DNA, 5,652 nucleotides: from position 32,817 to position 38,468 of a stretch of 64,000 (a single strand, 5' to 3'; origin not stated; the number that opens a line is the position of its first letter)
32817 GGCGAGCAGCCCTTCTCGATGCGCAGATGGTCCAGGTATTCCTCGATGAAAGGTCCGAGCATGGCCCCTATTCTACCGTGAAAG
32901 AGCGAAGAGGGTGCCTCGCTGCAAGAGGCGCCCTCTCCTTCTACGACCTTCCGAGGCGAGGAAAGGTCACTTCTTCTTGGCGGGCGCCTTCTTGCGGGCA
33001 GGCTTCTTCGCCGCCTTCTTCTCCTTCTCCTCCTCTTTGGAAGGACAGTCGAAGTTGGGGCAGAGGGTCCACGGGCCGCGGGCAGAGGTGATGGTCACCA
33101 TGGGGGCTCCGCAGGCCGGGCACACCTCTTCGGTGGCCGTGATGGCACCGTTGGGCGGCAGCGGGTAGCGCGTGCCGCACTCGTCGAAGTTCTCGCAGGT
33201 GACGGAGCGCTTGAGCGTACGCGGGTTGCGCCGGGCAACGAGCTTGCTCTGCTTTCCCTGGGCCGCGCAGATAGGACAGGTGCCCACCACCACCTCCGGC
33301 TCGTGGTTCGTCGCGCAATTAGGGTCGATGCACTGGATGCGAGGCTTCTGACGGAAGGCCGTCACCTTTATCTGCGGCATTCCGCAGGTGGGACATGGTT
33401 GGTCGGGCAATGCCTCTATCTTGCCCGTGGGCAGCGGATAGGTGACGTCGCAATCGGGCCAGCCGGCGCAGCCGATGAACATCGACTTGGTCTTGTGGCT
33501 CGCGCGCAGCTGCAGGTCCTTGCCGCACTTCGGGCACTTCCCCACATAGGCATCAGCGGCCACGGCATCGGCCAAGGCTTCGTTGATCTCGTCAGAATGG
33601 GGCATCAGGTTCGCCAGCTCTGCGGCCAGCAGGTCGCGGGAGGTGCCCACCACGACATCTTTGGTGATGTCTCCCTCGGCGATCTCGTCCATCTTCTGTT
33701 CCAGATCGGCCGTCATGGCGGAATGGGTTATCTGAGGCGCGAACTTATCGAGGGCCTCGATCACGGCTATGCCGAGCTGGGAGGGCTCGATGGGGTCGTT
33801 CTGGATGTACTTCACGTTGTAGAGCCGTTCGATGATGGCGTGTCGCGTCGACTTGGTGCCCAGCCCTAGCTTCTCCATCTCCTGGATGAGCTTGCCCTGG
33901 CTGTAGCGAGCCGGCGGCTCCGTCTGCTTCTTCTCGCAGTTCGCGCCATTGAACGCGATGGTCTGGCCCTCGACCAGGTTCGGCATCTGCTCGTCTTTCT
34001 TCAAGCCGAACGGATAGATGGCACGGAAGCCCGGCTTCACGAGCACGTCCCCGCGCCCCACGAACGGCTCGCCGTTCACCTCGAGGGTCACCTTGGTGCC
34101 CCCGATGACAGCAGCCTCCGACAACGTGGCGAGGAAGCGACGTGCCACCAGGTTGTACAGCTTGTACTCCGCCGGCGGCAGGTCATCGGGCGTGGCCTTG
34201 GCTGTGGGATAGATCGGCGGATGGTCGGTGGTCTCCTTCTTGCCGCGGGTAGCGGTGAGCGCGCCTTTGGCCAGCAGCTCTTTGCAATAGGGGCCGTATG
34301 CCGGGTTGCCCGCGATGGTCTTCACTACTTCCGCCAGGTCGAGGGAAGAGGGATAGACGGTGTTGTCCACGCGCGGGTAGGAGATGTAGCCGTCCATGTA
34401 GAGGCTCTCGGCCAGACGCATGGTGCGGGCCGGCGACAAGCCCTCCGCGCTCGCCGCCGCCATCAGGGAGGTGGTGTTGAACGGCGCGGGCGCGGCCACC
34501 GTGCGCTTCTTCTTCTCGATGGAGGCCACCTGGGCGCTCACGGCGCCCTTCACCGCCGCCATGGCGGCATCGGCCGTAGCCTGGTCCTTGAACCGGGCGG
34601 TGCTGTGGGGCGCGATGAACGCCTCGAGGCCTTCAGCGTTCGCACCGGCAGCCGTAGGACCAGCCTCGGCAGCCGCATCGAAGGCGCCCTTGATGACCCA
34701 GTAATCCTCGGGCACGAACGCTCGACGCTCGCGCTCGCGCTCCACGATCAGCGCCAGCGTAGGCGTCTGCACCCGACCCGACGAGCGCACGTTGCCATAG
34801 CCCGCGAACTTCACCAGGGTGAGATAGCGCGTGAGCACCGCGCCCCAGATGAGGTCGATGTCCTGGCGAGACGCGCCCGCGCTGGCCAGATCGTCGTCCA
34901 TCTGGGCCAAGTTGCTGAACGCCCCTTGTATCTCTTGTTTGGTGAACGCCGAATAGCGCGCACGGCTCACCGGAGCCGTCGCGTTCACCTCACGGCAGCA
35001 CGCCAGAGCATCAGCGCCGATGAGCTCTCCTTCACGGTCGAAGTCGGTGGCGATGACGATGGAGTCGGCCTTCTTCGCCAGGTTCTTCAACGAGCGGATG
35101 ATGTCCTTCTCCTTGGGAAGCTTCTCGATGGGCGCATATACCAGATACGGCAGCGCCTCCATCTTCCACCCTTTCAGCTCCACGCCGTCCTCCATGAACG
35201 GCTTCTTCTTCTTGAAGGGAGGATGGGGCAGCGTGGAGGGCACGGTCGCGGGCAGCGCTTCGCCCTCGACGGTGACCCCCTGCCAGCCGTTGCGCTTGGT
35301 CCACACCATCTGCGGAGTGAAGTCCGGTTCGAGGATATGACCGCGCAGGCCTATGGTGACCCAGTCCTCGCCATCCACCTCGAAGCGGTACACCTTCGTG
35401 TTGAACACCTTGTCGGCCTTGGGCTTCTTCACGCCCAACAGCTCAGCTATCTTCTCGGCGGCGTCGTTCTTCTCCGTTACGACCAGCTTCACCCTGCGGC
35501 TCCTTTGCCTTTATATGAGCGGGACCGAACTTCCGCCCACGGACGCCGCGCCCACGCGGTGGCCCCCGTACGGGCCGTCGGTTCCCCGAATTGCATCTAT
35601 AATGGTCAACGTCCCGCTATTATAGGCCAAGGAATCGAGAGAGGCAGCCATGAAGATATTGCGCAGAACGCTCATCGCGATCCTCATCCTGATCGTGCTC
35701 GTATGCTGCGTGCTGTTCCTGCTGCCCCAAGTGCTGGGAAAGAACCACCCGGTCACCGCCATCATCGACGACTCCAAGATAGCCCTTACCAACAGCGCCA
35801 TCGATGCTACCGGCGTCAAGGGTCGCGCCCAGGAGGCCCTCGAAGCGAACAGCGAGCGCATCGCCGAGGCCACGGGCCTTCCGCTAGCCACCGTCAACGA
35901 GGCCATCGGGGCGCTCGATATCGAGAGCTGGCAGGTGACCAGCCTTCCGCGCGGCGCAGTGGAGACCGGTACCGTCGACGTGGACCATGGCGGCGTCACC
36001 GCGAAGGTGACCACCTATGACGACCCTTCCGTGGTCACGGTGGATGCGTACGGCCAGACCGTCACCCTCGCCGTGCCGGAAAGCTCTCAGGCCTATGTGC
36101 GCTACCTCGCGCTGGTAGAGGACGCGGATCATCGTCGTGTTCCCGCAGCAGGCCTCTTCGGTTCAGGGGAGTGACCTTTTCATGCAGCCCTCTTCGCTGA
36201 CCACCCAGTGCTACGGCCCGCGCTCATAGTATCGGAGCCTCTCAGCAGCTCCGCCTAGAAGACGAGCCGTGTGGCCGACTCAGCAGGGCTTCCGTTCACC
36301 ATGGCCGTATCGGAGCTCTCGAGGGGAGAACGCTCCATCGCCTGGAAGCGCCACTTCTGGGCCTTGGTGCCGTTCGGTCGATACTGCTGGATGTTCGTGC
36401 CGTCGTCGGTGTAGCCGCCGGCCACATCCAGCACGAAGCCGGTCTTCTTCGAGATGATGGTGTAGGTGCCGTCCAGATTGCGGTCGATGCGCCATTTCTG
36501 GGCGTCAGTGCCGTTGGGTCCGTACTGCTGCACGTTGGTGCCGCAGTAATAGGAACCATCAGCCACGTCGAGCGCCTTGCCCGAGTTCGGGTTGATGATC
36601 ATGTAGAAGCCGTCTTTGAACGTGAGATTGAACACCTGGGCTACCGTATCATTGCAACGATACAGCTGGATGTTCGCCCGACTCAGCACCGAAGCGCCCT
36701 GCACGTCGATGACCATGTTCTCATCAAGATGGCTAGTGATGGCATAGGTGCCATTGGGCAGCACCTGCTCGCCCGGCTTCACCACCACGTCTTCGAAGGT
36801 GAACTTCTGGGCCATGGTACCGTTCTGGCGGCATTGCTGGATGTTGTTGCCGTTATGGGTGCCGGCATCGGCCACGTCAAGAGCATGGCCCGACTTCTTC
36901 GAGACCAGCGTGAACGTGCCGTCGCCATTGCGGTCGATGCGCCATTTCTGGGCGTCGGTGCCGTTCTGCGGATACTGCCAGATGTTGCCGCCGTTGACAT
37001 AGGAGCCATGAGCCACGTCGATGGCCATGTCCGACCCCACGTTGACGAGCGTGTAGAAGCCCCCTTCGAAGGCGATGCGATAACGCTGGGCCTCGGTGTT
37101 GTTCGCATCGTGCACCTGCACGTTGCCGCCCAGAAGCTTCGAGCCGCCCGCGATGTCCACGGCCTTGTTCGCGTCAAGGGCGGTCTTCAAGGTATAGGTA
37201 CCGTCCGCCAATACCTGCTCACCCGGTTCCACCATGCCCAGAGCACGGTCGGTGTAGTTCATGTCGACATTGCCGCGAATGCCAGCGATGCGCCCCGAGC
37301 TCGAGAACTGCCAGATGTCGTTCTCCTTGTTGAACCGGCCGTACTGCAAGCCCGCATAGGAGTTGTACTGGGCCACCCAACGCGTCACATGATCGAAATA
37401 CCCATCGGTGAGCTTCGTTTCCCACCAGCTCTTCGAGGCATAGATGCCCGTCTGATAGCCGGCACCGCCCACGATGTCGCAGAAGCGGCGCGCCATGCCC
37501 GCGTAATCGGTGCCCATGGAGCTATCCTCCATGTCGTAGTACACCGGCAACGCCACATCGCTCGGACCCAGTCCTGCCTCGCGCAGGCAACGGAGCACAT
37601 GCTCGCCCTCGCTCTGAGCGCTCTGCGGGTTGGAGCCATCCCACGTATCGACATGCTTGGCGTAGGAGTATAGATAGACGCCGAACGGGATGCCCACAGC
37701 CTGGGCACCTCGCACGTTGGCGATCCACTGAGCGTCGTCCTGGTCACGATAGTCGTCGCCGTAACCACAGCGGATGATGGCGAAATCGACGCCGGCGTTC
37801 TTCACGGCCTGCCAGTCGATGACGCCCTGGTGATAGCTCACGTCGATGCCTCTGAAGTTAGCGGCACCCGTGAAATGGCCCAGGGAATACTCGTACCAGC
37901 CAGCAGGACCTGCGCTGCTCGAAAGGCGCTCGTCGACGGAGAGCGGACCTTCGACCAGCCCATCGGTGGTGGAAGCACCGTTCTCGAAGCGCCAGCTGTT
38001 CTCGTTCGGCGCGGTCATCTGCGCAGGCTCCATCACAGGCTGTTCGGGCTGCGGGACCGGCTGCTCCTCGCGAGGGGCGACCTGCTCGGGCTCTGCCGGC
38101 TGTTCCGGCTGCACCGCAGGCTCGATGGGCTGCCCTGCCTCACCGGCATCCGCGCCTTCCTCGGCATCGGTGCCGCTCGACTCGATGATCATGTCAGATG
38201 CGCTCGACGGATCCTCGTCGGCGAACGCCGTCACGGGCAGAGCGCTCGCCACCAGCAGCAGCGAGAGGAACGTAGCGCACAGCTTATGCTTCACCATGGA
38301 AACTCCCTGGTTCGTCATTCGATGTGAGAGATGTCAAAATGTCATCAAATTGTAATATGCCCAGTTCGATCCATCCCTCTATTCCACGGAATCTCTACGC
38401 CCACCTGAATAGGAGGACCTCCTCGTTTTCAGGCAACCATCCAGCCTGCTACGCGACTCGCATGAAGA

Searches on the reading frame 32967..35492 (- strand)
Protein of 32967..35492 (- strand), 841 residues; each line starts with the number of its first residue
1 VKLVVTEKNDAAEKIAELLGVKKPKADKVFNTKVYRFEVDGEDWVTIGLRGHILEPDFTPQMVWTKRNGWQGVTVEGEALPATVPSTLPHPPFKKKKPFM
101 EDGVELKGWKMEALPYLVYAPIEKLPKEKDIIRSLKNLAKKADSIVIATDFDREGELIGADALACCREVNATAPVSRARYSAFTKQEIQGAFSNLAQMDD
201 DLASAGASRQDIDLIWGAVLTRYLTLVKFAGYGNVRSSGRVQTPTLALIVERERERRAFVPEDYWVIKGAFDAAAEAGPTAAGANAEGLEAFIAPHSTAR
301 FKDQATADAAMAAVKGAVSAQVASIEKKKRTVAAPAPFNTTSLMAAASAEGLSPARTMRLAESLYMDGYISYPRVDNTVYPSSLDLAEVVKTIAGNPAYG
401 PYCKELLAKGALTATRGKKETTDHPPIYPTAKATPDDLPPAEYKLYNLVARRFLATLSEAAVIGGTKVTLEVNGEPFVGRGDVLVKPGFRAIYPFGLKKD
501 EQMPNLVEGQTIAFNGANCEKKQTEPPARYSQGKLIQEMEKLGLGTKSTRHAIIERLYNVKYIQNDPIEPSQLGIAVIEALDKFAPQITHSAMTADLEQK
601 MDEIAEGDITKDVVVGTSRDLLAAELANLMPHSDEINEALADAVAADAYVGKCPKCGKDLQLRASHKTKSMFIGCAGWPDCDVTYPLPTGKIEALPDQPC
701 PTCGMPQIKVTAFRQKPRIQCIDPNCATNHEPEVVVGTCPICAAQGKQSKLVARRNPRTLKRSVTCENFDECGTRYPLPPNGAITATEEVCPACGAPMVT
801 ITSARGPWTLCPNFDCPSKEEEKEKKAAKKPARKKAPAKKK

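Call 75: search_protein_families(library=pfam, proteins=[window:32967-35492:-], max_evalue=0.00001)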
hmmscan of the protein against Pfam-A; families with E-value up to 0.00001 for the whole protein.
window:32967-35492:- (841 aa): 3 families
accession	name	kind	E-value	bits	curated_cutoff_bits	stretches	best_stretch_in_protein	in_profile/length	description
PF01131.25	Topoisom_bac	-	1.1e-117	393.9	35.1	1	198-615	2-410/411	DNA topoisomerase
PF01396.24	Zn_ribbon_Top1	-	4.2e-15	55.7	32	1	650-688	1-37/39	Topoisomerase DNA binding C4 zinc finger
PF01751.28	Toprim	-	2.5e-12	47.2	23.1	1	2-177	1-90/96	Toprim domain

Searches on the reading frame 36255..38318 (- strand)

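Call 58: search_protein_families(library=pfam, proteins=[window:36255-38318:-], max_evalue=0.001)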
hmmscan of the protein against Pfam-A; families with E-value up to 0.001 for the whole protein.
window:36255-38318:- (687 aa): 3 families
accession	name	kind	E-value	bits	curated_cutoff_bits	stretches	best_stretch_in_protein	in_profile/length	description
PF14200.12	RicinB_lectin_2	-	2.1e-70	233.9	25.6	5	562-646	4-89/89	Ricin-type beta-trefoil lectin domain-like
PF00652.28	Ricin_B_lectin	-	8.1e-28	97.6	29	2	525-656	3-126/126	Ricin-type beta-trefoil lectin domain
PF01183.26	Glyco_hydro_25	-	4.6e-25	89.4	27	1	158-347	1-180/180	Glycosyl hydrolases family 25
